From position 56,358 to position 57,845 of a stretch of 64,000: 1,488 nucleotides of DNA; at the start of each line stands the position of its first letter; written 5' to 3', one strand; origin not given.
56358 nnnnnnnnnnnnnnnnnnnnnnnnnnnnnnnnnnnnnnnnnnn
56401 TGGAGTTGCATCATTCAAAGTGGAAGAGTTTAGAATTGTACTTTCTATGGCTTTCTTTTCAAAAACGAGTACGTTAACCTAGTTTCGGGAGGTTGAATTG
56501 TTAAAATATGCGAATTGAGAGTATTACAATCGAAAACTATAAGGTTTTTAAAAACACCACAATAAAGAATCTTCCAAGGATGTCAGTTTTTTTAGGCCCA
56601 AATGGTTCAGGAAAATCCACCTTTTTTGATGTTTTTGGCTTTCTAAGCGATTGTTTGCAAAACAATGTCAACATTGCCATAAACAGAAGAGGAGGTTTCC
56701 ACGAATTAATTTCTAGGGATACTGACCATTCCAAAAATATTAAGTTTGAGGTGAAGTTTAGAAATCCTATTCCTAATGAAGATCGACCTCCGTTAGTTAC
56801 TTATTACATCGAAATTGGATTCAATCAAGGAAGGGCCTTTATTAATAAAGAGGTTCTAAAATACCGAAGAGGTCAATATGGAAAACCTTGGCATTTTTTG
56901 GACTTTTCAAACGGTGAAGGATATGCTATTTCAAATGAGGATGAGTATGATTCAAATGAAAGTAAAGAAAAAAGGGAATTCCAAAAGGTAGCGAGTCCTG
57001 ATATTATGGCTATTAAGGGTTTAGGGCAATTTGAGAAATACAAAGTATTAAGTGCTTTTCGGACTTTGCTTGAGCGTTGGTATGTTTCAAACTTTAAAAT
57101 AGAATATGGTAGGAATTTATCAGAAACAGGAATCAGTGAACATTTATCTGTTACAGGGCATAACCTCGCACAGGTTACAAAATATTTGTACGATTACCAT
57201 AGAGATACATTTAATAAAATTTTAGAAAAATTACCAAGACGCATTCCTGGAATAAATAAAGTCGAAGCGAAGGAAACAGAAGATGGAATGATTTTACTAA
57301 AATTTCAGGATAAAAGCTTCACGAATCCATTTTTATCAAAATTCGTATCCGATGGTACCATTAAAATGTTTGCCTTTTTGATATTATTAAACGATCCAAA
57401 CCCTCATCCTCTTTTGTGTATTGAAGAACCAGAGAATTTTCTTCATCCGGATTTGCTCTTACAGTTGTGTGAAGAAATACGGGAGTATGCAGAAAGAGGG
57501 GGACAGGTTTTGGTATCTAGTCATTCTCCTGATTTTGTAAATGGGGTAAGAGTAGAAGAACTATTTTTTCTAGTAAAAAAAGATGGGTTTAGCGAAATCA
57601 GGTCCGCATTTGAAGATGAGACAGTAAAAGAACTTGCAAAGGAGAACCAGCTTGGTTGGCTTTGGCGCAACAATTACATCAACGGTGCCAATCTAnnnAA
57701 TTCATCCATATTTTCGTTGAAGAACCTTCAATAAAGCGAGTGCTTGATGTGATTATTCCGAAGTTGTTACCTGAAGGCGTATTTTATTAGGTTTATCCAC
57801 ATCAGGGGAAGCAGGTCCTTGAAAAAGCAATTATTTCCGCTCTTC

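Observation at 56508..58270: Split OLD-family-like two-gene module: SMC/ABC-type ATPase translationally coupled to a DUF4276/TOPRIM-like gene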

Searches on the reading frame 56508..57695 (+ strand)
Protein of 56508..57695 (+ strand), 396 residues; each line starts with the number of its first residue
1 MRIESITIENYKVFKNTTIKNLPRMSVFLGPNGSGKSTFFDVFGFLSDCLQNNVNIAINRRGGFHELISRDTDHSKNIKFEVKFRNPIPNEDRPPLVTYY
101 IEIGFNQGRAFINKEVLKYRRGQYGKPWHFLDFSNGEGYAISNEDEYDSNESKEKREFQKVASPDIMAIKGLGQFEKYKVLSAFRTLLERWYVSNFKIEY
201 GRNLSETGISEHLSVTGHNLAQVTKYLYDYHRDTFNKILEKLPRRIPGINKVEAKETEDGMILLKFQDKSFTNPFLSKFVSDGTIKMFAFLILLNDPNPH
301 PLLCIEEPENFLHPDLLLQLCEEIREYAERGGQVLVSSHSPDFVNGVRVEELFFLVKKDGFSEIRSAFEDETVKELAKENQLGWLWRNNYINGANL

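Call 4: search_protein_families(library=pfam, proteins=[window:56508-57695:+], max_evalue=0.01)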
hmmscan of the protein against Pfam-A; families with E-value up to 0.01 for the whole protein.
window:56508-57695:+ (396 aa): 6 families
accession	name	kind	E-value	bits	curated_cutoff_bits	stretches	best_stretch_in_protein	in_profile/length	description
PF13304.12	AAA_21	-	7.2e-30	105.5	27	1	26-344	2-303/304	AAA domain, putative AbiEii toxin, Type IV TA system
PF13175.12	AAA_15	-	1.5e-20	74.6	32.1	2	1-160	1-103/374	AAA ATPase domain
PF02463.25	SMC_N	-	8.9e-11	42.1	40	1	3-45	2-46/220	RecF/RecN/SMC N terminal domain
PF13476.12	AAA_23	-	5.2e-07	30.9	27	1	5-108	1-87/201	AAA domain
PF13555.12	AAA_29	-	9.2e-05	22.6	27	1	5-43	3-42/61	P-loop containing region of AAA domain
PF11398.14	DUF2813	-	0.00047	20.1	21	0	300-358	284-339/372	Protein of unknown function (DUF2813)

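Call 5: search_protein_families(library=padloc, proteins=[window:56508-57695:+], max_evalue=0.01)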
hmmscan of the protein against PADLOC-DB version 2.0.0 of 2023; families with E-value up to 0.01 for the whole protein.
window:56508-57695:+ (396 aa): 130 families (the best 25 are shown)
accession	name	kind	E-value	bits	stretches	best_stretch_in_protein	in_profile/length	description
PDLC04144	HEC-01B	-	2.5e-167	554.9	1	1-395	1-393/395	-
PDLC04182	HEC-01A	-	1.3e-125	417.6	1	2-393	3-402/406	-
PDLC04178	HEC-01A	-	2.8e-49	166.2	1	2-390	8-379/399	-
PDLC04176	HEC-01A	-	5.7e-48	162.1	1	1-393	1-367/371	-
PDLC04175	HEC-01A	-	1.5e-45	153.8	1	2-394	5-361/363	-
PDLC04177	HEC-01A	-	1.2e-39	134.5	1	2-394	4-391/393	-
PDLC04183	HEC-01A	-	2.1e-39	133.8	1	2-389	4-396/402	-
PDLC04184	HEC-01A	-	5.9e-36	122.5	2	168-345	199-392/464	-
PDLC04180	HEC-01A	-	9.1e-32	108.7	1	1-378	1-357/382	-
PDLC04135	mad3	-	3.3e-31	107.2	1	2-388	1-371/374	mads_3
PDLC04179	HEC-01A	-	6.5e-29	99.3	2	209-363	269-424/459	-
PDLC02335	AbiLi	-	4.9e-27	92.8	1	3-393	50-279/326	AbiLi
PDLC04391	PDC-M07A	-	8.5e-27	92.2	1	3-392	2-402/412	-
PDLC02980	AriA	-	2e-26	91.6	1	26-344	2-303/304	-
PDLC03878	NsnB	-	1.4e-25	88.8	1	3-350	2-287/345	-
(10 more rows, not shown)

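Call 6: search_protein_families(library=ncbifam, proteins=[window:56508-57695:+], max_evalue=0.01)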
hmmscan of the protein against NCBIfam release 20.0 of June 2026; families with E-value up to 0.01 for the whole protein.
window:56508-57695:+ (396 aa): 21 families
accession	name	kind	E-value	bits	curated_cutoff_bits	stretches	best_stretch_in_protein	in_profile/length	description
NF047739.1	antiphage_MADS3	equivalog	4.7e-32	111.7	420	2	146-382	181-418/427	methylation-associated defense system AAA family ATPase MAD3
NF038234.1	retron_eff_Eco8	equivalog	8.2e-11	41.2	250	1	1-58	1-58/679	retron Eco8 family effector endonuclease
NF000355.4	ribo_prot_ABC_F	equivalog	1.1e-05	24.5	380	0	263-349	415-494/499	ribosomal protection-like ABC-F family protein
TIGR00611.2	recf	equivalog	2e-05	23.9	172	1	3-46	1-44/339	DNA replication/repair protein RecF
NF002572.0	PRK02224.1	equivalog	2.9e-05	22.6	1087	1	1-41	1-41/888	DNA double-strand break repair ATPase Rad50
NF041035.1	Rad50_Halo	equivalog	3.5e-05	22.4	1000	1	1-42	1-42/883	DNA double-strand break repair ATPase Rad50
NF041760.1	PtuA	equivalog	3.8e-05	22.8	500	1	2-41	51-90/524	retron Ec78 anti-phage system effector ATPase PtuA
TIGR03740.1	galliderm_ABC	subfamily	3.9e-05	23.4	309.75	0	293-339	139-182/223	lantibiotic protection ABC transporter ATP-binding subunit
NF041774.1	tung_ATPbind_TupC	equivalog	5.1e-05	22.4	400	1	23-60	26-63/319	tungstate ABC transporter ATP-binding protein TupC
NF008338.0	PRK11124.1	equivalog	0.00012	21.6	369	0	237-341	101-201/242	arginine ABC transporter ATP-binding protein ArtP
TIGR02169.1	SMC_prok_A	equivalog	0.00018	19.3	729.4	1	3-45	2-45/1165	chromosome segregation protein SMC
NF003034.1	PRK03918.1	equivalog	0.0007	17.7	700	1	1-41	1-41/878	DNA double-strand break repair ATPase Rad50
NF053563.1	Rkd4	equivalog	0.0013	16.9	860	1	1-39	1-39/747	arcadin-4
TIGR04435.1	restrict_AAA_1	hypoth_equivalog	0.0015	17.3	300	0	265-358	383-484/568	restriction system-associated AAA family ATPase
NF041034.1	Rad50_Sulf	equivalog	0.0016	16.3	1000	1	1-54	1-56/872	DNA double-strand break repair ATPase Rad50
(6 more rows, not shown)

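Call 12: find_encoding_contigs(protein=window:56508-57695:+, flank=8000, max_places=6)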
Protein window:56508-57695:+ (396 aa): no gene with exactly this product is on record in the collection.

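Call 52: search_solved_structures(query=window:56508-57695:+, max_evalue=0.01)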
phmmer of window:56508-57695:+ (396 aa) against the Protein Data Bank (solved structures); distinct sequences matched with E-value up to 0.01: 14.
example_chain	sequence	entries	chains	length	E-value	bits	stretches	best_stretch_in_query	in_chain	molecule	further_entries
8ux9_B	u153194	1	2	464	0.00015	23.9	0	263-347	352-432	AriA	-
8v45_A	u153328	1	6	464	0.00016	23.8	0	263-347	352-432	AriA antitoxin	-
8ee4_A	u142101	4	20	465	0.0002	23.4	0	1-42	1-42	PtuA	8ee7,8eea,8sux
6r84_A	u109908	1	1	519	0.00035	22.7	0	301-351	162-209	ABC transporter ATP-binding protein ARB1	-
6p74_A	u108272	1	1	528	0.0006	21.9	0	303-368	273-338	Putative ATP-dependent endonuclease of the OLD family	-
9n69_A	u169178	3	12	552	0.00083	21.4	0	4-56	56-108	AAA family ATPase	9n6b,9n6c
4yms_J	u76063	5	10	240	0.00095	21.3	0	11-54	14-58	ABC-type polar amino acid transport system, ATPase component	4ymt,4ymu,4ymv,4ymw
6zz6_B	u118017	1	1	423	0.001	21.1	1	3-54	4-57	Structural maintenance of chromosomes protein 3,Structural maintenance of chromosomes prot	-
4ux3_A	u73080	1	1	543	0.0015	20.6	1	3-54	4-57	STRUCTURAL MAINTENANCE OF CHROMOSOMES PROTEIN 3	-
6qpw_C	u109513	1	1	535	0.0015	20.6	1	3-54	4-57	Structural maintenance of chromosomes protein 3,Structural maintenance of chromosomes prot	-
8roc_A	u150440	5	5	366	0.0016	20.5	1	5-55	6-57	Structural maintenance of chromosomes protein 1A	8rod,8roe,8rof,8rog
8ro6_A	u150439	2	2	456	0.0016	20.5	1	5-55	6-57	Structural maintenance of chromosomes protein 1A (SMC1A)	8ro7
8p0a_A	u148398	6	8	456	0.0024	19.9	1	5-55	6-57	Structural maintenance of chromosomes protein 1A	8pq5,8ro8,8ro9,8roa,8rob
3c41_J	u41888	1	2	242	0.0084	18.1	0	25-55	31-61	Amino acid ABC transporter (ArtP)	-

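Call 54: find_homologous_proteins(query=window:56508-57695:+, max_evalue=1e-10)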
Query window:56508-57695:+ (396 aa): 7983 proteins with E <= 1e-10 among 8000 candidates; the best 120 are listed.
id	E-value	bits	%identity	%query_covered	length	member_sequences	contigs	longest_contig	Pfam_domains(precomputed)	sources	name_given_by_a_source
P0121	4.3e-251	851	99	94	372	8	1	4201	PF13175.13,PF13304.13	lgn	-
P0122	2.2e-242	822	89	100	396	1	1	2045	PF13175.13,PF13476.13,PF02463.26,PF13304.13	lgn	-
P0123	2.6e-238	808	87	100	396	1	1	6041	PF13175.13,PF13476.13,PF02463.26,PF13304.13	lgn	-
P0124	2.2e-237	805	87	100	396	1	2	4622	PF13175.13,PF13476.13,PF02463.26,PF13304.13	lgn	-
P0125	5.4e-234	794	86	100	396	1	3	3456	PF11398.15,PF13175.13,PF13476.13,PF02463.26,PF13304.13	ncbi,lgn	-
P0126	8.8e-234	794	85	100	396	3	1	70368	PF13175.13,PF13476.13,PF02463.26,PF13304.13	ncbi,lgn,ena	-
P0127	1.0e-231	787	85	99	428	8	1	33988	PF13175.13,PF13476.13,PF02463.26,PF13304.13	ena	-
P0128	1.1e-231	787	85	100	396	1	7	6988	PF13175.13,PF13476.13,PF02463.26,PF13304.13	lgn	-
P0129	5.3e-229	778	83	100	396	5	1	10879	PF13175.13,PF13476.13,PF02463.26,PF13304.13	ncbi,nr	ncbi:MAG: AAA family ATPase [Cyclobacteriaceae bacterium]|nr:AAA family ATPase [Cyclobacteriaceae ba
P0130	2.3e-228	776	83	100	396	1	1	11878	PF13175.13,PF13476.13,PF02463.26,PF13304.13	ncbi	-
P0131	6.5e-228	774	83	100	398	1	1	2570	PF13175.13,PF13476.13,PF02463.26,PF13304.13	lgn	-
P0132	2.9e-227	772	83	100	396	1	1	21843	PF13175.13,PF13476.13,PF02463.26,PF13304.13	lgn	-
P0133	2.6e-225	766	82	100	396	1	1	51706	PF13175.13,PF13476.13,PF02463.26,PF13304.13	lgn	-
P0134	7.8e-221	751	81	100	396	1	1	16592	PF13175.13,PF13476.13,PF02463.26,PF13304.13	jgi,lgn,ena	-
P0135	1.4e-219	747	81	100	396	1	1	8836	PF13175.13,PF13476.13,PF02463.26,PF13304.13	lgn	-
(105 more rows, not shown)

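Call 57: list_cluster_members(proteins=[P0001, P0121])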
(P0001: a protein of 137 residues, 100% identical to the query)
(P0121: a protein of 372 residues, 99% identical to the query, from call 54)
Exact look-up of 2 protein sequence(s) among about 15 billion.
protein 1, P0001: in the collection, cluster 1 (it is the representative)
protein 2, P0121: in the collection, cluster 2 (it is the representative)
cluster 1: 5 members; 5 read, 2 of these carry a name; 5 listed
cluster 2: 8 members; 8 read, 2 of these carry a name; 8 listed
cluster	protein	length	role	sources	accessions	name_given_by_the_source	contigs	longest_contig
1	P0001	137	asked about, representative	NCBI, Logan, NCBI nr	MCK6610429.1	MAG: DUF4276 family protein [Bacteroidia bacterium] | DUF4276 family protein [Bacteroidia bacterium]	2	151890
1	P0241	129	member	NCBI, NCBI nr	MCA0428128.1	MAG: DUF4276 family protein [Bacteroidetes bacterium] | DUF4276 family protein [Bacteroidota bacterium]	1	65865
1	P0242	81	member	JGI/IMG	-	-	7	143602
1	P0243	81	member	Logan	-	-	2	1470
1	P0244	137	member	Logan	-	-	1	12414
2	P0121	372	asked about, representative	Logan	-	-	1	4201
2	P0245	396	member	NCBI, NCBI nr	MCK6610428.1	MAG: AAA family ATPase [Bacteroidia bacterium] | AAA family ATPase [Bacteroidia bacterium]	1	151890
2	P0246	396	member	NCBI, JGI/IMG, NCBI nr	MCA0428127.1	MAG: AAA family ATPase [Bacteroidetes bacterium] | AAA family ATPase [Bacteroidota bacterium]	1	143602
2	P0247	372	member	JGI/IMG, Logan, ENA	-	-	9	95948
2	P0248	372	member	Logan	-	-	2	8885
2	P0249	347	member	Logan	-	-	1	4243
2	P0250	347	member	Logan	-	-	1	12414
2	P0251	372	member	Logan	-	-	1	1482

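Call 58: find_encoding_contigs(protein=P0242, flank=8000, max_places=4)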
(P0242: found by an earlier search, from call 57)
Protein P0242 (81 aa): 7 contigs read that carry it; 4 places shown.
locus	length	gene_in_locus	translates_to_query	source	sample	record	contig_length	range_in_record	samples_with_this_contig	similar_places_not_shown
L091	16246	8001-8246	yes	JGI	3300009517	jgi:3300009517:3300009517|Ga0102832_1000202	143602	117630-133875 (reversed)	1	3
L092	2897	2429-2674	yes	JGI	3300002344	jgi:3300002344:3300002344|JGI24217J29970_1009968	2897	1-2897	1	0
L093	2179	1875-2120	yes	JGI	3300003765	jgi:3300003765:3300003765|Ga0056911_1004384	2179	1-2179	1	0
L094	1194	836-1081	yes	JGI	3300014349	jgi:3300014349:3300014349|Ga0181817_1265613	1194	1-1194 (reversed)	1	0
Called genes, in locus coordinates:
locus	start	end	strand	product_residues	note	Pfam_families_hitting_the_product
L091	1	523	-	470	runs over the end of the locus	PF05697:Trigger_N, PF28537:FKBP-like_TF, PF28539:TF_C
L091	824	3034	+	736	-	PF13328:HD_4, PF01966:HD (weak), PF04607:RelA_SpoT, PF02824:TGS, PF19296:RelA_AH, PF28438:RelA_RIS, PF13291:ACT_4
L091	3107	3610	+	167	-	PF01475:FUR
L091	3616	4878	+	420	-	PF00709:Adenylsucc_synt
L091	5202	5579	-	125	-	PF00072:Response_reg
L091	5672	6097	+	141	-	PF12844:HTH_19, PF01381:HTH_3, PF13443:HTH_26 (weak)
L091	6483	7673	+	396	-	PF02463:SMC_N (weak), PF13175:AAA_15, PF13476:AAA_23 (weak), PF13304:AAA_21, PF13175:AAA_15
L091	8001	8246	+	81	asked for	-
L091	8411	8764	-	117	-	PF22600:MTPAP-like_central (weak), PF01909:NTP_transf_2, PF18765:Polbeta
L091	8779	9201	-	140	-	PF08780:NTase_sub_bind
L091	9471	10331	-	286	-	PF04402:SIMPL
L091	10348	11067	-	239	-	PF03740:PdxJ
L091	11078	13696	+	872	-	PF00515:TPR_1 (weak), PF13424:TPR_12, PF00515:TPR_1 (weak), PF13181:TPR_8 (weak), PF13424:TPR_12, PF00512:HisKA, PF02518:HATPase_c, PF00072:Response_reg, +5 more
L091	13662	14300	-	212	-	-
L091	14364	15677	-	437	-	PF05221:AdoHcyase, PF00670:AdoHcyase_NAD, PF02826:2-Hacid_dh_C (weak), PF07991:KARI_N (weak)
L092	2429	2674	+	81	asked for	-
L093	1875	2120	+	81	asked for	-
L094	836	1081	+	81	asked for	-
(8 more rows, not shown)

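Call 59: find_encoding_contigs(protein=P0241, flank=8000, max_places=3)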
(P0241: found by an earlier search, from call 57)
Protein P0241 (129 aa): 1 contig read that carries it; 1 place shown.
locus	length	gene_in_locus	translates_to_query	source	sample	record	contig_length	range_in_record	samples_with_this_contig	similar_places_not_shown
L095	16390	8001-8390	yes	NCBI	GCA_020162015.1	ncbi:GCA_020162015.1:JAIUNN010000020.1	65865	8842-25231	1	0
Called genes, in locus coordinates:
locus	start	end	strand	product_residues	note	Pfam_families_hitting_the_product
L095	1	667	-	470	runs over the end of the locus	PF05697:Trigger_N, PF28537:FKBP-like_TF, PF28539:TF_C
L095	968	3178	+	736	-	PF13328:HD_4, PF01966:HD (weak), PF04607:RelA_SpoT, PF02824:TGS, PF19296:RelA_AH, PF28438:RelA_RIS, PF13291:ACT_4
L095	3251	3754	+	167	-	PF01475:FUR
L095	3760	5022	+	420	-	PF00709:Adenylsucc_synt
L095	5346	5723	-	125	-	PF00072:Response_reg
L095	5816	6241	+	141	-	PF12844:HTH_19, PF01381:HTH_3, PF13443:HTH_26 (weak)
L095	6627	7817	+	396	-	PF02463:SMC_N (weak), PF13175:AAA_15, PF13476:AAA_23 (weak), PF13304:AAA_21, PF13175:AAA_15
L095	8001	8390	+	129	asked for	PF14103:DUF4276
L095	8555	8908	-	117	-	PF22600:MTPAP-like_central (weak), PF01909:NTP_transf_2, PF18765:Polbeta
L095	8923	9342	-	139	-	PF08780:NTase_sub_bind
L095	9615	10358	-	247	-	PF04402:SIMPL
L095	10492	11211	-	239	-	PF03740:PdxJ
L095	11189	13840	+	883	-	PF00515:TPR_1 (weak), PF13424:TPR_12, PF00515:TPR_1 (weak), PF13181:TPR_8 (weak), PF13424:TPR_12, PF00512:HisKA, PF02518:HATPase_c, PF00072:Response_reg, +4 more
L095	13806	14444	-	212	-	-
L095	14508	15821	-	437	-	PF05221:AdoHcyase, PF00670:AdoHcyase_NAD, PF02826:2-Hacid_dh_C (weak), PF07991:KARI_N (weak)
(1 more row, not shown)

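Call 62: predict_structure(alignment_id=A5)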
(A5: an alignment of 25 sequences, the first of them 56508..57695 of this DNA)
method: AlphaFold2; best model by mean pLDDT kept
length: 396 residues; sequences in the alignment: 25
mean_pLDDT: 60.7   pTM: 0.56
mean pLDDT of the five models: 60.7, 54.7, 51.0, 50.7, 48.0
residues with pLDDT >= 90: 8; 70-90: 132; 50-70: 152; < 50: 104
segments of 3 or more residues with pLDDT < 50: 25-71, 173-176, 184-220, 271-282, 394-396
pLDDT, mean of each block of 10 residues (from residue 1): 69 62 53 33 31 25 31 67 67 72 65 76 61 77 63 74 58 50 45 28 27 34 61 79 73 70 65 43 57 69 60 68 83 69 84 71 75 91 85 55
secondary structure, 60 per line:
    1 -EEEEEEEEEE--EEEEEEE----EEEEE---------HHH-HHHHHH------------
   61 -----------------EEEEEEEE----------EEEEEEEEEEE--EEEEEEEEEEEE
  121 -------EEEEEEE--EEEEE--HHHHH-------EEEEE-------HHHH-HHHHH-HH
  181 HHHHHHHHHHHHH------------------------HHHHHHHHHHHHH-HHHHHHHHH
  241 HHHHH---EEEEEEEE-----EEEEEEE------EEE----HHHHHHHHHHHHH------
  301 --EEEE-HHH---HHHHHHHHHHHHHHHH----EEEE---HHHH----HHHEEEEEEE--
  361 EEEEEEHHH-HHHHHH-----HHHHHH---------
elements in order: E2-11 E14-20 E25-29 H43-48 E78-85 E96-106 E109-120 E128-134 E137-141 H144-148 E156-160 H168-171 H173-177 H179-193 H218-230 H232-245 E249-256 E262-268 E275-277 H282-294 E303-306 H314-329 E334-337 H341-344 E352-358 E361-366 H371-376 H382-387

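Call 66: fold_search(model_id=the predicted structure, library=pdb)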
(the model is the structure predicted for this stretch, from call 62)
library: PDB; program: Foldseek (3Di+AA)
matches with E <= 10: 719; with E <= 0.001: 199
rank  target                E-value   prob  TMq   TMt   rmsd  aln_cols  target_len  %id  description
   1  3qku_A                6.0e-11  1.00  0.42  0.45  16.4       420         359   15  Mre11 Rad50 binding domain in complex with Rad50 and AMP-PNP (released 2011-03-30)
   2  8eea_D                8.4e-11  1.00  0.42  0.37  12.1       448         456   14  Structure of E.coli Septu (PtuAB) complex (released 2023-12-27)
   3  8sux_F                1.4e-10  1.00  0.44  0.47  11.0       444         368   13  Structure of E. coli PtuA hexamer (released 2024-01-10)
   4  8eea_B                1.4e-10  1.00  0.42  0.44  11.4       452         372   14  Structure of E.coli Septu (PtuAB) complex (released 2023-12-27)
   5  8sux_C                1.7e-10  1.00  0.36  0.38  18.5       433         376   16  Structure of E. coli PtuA hexamer (released 2024-01-10)
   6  3qkt_B                1.9e-10  1.00  0.41  0.49  11.4       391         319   16  Rad50 ABC-ATPase with adjacent coiled-coil region in complex with AMP-PNP (released 2011-03-30)
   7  4ncj_C                2.0e-10  1.00  0.42  0.50   9.3       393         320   15  Crystal Structure of Pyrococcus furiosis Rad50 R805E mutation with ADP Beryllium Flouride (released 2014-03-05)
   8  8ee4_C                2.5e-10  1.00  0.40  0.39  15.1       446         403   14  Structure of PtuA (released 2024-01-03)
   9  8sux_D                2.9e-10  1.00  0.43  0.47  11.8       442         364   13  Structure of E. coli PtuA hexamer (released 2024-01-10)
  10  8ee4_E                3.1e-10  1.00  0.39  0.39  15.1       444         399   14  Structure of PtuA (released 2024-01-03)
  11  3qkt_A                3.3e-10  1.00  0.41  0.47  14.0       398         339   16  Rad50 ABC-ATPase with adjacent coiled-coil region in complex with AMP-PNP (released 2011-03-30)
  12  9n69_B                3.3e-10  1.00  0.35  0.29  22.4       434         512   14  Structure of the retron IA complex with HNH nuclease in the "down" orientation (released 2025-04-23)
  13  4ncj_B                3.5e-10  1.00  0.45  0.54   7.6       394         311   15  Crystal Structure of Pyrococcus furiosis Rad50 R805E mutation with ADP Beryllium Flouride (released 2014-03-05)
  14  3qku_B                3.7e-10  1.00  0.44  0.55   7.8       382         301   14  Mre11 Rad50 binding domain in complex with Rad50 and AMP-PNP (released 2011-03-30)
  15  8u7i_A                4.6e-10  1.00  0.40  0.27  19.4       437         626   14  Structure of the phage immune evasion protein Gad1 bound to the Gabija GajAB complex (released 2023-11-22)
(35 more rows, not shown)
